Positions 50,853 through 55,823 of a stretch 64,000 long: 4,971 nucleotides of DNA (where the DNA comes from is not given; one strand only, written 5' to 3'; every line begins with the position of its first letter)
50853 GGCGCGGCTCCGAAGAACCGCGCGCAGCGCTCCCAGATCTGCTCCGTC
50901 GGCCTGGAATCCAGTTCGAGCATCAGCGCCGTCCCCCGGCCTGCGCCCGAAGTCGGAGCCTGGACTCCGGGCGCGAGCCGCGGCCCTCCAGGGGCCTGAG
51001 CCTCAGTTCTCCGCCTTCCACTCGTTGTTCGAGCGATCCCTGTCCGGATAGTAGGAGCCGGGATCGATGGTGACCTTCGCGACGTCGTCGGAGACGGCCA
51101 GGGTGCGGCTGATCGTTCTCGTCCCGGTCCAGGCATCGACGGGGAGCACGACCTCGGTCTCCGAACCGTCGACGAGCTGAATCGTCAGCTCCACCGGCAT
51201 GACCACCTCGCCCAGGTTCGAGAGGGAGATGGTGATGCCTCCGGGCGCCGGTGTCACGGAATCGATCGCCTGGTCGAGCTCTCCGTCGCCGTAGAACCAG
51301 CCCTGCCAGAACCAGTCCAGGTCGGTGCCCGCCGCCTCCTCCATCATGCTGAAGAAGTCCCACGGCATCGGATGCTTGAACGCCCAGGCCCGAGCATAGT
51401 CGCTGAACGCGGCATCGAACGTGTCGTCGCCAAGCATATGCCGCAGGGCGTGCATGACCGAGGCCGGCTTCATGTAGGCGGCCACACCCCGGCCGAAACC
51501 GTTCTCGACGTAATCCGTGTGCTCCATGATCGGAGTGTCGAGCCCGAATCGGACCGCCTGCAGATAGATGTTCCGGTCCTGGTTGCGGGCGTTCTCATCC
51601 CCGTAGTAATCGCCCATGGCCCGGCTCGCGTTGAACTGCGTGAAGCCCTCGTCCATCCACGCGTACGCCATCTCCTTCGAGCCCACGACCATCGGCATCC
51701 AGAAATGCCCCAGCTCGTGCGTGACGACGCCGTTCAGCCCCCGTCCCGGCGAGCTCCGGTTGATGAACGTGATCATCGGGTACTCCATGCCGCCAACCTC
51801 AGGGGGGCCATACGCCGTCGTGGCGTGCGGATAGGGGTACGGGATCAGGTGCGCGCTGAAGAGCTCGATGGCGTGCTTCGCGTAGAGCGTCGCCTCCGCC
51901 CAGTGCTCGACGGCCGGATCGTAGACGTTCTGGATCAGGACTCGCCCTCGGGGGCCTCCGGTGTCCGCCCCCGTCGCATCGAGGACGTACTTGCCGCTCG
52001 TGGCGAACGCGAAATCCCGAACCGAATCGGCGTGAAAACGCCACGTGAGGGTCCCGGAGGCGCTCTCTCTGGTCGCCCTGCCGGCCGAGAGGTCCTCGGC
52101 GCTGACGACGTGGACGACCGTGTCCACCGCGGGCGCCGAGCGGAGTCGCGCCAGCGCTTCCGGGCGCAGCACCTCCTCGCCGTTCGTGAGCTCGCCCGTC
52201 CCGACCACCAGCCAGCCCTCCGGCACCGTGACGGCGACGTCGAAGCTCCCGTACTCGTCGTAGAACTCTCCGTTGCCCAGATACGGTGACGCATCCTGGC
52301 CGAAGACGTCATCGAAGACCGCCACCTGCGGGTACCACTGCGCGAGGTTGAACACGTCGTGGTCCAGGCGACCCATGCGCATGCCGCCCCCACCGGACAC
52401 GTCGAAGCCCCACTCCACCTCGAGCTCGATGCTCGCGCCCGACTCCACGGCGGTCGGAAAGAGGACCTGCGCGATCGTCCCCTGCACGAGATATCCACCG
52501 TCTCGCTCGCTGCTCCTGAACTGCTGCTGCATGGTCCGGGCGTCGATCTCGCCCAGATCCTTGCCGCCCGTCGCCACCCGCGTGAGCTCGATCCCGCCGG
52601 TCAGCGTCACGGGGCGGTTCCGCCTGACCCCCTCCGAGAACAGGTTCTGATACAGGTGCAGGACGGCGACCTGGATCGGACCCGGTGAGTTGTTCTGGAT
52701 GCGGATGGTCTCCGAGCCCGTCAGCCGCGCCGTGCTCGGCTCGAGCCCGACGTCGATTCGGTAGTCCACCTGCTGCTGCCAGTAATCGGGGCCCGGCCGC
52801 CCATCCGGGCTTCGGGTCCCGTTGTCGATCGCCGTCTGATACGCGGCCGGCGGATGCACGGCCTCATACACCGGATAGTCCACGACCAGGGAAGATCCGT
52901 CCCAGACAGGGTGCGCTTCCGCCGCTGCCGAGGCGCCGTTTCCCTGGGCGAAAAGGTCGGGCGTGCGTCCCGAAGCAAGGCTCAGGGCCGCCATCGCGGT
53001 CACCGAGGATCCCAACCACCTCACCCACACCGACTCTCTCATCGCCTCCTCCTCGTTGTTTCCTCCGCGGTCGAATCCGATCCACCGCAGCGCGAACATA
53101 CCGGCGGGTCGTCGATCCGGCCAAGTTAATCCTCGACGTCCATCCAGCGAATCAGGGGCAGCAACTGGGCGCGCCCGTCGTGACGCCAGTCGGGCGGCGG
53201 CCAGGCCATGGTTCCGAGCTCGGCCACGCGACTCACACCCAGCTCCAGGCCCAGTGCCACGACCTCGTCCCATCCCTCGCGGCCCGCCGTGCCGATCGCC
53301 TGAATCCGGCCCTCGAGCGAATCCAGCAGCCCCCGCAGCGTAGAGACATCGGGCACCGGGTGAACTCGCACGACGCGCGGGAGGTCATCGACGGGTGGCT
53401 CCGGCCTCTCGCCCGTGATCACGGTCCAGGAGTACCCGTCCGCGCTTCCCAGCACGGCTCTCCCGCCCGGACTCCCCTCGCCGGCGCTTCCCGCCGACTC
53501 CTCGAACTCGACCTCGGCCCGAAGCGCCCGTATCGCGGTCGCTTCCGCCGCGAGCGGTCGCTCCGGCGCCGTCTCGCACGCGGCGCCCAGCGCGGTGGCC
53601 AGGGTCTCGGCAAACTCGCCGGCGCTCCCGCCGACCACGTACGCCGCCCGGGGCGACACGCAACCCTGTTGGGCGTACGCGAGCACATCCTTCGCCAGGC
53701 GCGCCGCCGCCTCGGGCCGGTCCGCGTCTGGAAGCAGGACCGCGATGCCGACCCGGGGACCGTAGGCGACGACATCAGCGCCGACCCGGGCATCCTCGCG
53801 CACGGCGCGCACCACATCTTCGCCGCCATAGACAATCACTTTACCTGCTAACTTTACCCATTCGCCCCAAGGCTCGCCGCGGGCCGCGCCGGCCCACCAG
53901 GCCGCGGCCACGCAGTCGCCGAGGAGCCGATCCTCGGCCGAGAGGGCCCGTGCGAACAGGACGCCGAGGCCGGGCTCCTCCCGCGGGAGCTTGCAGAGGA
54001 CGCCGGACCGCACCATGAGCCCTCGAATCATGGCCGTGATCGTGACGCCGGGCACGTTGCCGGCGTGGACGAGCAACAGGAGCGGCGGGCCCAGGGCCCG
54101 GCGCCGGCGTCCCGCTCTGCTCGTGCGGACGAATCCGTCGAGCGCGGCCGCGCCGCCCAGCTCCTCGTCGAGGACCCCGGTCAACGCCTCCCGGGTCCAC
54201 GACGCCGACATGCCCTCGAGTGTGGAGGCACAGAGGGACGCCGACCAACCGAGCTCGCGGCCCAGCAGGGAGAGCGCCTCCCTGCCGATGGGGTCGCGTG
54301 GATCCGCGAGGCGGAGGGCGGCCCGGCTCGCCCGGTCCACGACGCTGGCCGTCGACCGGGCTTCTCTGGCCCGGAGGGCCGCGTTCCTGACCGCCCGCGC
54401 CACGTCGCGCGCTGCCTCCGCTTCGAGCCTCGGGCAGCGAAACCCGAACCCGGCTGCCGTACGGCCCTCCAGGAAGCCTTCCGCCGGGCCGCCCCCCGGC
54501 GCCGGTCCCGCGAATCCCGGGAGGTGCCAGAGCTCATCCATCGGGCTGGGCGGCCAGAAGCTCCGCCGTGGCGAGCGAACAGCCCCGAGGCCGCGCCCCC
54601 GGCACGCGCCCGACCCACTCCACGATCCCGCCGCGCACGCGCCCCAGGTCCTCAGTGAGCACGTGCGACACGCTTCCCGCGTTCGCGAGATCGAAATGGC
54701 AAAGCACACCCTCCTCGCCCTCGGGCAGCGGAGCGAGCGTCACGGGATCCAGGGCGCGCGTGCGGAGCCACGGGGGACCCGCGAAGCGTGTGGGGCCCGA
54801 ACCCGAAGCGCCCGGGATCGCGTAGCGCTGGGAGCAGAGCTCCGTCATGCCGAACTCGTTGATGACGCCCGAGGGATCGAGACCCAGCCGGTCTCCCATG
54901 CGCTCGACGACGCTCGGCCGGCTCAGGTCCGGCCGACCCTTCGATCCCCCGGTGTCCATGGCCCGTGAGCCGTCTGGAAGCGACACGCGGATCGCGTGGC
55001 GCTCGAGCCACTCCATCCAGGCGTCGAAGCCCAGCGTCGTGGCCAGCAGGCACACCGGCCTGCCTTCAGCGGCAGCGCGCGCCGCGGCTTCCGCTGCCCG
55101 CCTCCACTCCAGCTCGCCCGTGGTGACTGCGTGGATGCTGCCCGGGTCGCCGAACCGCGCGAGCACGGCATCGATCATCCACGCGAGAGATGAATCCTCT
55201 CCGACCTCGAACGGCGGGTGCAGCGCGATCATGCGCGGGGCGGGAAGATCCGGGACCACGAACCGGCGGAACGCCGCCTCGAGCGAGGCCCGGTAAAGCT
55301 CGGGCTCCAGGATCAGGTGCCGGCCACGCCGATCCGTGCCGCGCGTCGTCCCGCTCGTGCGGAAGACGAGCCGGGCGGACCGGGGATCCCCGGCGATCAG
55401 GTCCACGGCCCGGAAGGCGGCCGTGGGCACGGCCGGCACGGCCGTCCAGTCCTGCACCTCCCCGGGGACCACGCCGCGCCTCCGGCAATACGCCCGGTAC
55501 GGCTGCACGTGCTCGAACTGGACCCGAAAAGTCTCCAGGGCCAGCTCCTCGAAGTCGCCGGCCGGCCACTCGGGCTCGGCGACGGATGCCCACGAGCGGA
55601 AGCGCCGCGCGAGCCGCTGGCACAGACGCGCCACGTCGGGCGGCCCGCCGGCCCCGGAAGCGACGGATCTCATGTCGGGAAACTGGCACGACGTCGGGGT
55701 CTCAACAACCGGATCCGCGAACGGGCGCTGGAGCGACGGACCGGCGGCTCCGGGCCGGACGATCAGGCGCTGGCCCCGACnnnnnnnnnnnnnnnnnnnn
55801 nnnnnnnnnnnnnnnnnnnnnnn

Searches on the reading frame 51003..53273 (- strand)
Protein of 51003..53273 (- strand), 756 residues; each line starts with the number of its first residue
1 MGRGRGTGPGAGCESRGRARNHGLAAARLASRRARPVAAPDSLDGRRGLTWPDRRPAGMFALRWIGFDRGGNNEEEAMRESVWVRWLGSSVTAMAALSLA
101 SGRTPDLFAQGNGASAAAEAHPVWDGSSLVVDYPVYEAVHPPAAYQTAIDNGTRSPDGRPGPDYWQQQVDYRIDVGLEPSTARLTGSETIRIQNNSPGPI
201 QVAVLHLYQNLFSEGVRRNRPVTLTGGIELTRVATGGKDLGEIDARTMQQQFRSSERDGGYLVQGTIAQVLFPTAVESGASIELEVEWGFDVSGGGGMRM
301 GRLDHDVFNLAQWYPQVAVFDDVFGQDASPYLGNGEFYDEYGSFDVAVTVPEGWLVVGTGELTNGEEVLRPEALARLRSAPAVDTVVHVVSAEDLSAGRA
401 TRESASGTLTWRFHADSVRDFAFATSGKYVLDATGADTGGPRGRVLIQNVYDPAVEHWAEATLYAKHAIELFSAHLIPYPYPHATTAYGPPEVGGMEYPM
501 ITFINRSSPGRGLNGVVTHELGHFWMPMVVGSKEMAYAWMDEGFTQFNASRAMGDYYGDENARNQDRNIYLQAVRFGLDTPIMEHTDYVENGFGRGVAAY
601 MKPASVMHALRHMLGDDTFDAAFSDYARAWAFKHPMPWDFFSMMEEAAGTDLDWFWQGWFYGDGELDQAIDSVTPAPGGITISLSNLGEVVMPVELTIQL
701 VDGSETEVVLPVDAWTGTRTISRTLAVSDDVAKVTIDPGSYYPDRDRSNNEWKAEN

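Call 38: search_protein_families(library=pfam, proteins=[window:51003-53273:-], max_evalue=0.00001)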
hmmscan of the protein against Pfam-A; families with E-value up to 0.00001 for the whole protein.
window:51003-53273:- (756 aa): 1 family
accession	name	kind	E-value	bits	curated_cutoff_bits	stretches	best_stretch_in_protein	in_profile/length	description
PF01433.26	Peptidase_M1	-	1.2e-16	61.5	27.7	1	511-659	65-218/218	Peptidase family M1 domain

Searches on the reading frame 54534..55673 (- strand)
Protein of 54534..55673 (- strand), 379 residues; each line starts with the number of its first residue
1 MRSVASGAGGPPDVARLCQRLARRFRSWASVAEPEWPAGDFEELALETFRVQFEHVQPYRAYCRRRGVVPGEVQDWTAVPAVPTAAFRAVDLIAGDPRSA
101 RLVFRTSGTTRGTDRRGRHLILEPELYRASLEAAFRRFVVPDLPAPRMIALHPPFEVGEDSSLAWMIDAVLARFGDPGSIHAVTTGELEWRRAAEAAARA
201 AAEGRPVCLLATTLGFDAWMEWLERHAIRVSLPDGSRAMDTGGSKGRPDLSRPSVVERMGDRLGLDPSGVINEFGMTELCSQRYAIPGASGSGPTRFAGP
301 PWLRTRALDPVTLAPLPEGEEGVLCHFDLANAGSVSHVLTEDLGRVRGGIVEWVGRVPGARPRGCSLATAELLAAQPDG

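Call 38: search_protein_families(library=pfam, proteins=[window:54534-55673:-], max_evalue=0.00001)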
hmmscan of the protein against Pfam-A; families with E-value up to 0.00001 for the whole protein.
window:54534-55673:- (379 aa): 1 family
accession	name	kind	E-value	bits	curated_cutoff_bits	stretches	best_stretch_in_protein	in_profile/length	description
PF04443.18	LuxE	-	7.6e-12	45.2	24.9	1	197-371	200-388/391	Acyl-protein synthetase, LuxE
